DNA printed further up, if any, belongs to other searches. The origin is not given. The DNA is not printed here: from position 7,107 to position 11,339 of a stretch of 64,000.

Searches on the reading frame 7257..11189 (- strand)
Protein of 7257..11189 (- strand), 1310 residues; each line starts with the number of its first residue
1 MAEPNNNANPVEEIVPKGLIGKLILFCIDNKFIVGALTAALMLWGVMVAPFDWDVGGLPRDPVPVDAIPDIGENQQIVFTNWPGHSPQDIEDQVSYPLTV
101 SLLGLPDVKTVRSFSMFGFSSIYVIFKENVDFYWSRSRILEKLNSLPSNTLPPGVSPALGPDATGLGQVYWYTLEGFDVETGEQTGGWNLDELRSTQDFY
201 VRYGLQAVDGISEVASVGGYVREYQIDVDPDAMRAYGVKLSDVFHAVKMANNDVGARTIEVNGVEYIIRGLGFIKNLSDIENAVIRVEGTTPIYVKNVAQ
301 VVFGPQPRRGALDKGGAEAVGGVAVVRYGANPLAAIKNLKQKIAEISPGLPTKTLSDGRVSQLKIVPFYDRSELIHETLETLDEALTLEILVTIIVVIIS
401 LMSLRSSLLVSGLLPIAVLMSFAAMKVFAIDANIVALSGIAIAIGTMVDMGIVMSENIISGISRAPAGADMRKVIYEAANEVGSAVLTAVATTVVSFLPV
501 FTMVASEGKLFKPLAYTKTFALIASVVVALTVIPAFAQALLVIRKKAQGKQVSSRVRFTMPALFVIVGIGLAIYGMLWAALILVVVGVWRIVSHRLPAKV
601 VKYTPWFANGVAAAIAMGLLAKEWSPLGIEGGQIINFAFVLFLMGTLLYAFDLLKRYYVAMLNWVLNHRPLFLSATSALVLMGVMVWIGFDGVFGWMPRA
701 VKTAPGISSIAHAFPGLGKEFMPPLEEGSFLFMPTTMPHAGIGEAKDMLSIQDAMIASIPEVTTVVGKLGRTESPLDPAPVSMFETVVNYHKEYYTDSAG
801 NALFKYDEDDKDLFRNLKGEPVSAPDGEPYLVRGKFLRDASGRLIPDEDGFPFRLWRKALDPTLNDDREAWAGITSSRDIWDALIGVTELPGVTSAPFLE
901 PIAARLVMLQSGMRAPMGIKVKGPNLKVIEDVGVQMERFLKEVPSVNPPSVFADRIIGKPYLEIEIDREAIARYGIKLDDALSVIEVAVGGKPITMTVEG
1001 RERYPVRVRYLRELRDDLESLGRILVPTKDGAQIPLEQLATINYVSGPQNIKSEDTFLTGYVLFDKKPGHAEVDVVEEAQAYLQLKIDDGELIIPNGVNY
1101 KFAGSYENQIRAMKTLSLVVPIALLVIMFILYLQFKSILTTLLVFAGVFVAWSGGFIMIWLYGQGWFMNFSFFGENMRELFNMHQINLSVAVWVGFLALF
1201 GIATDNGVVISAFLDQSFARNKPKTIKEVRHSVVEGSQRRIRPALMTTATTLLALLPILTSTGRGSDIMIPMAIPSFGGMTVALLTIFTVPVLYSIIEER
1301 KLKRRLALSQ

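Call 59: search_protein_families(library=pfam, proteins=[window:7257-11189:-], max_evalue=0.00001)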
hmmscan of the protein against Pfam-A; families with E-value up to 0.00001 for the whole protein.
window:7257-11189:- (1310 aa): 1 family
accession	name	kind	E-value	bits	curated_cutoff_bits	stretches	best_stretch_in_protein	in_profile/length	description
PF00873.25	ACR_tran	-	3.3e-166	555.2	28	3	56-553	23-502/1021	AcrB/AcrD/AcrF family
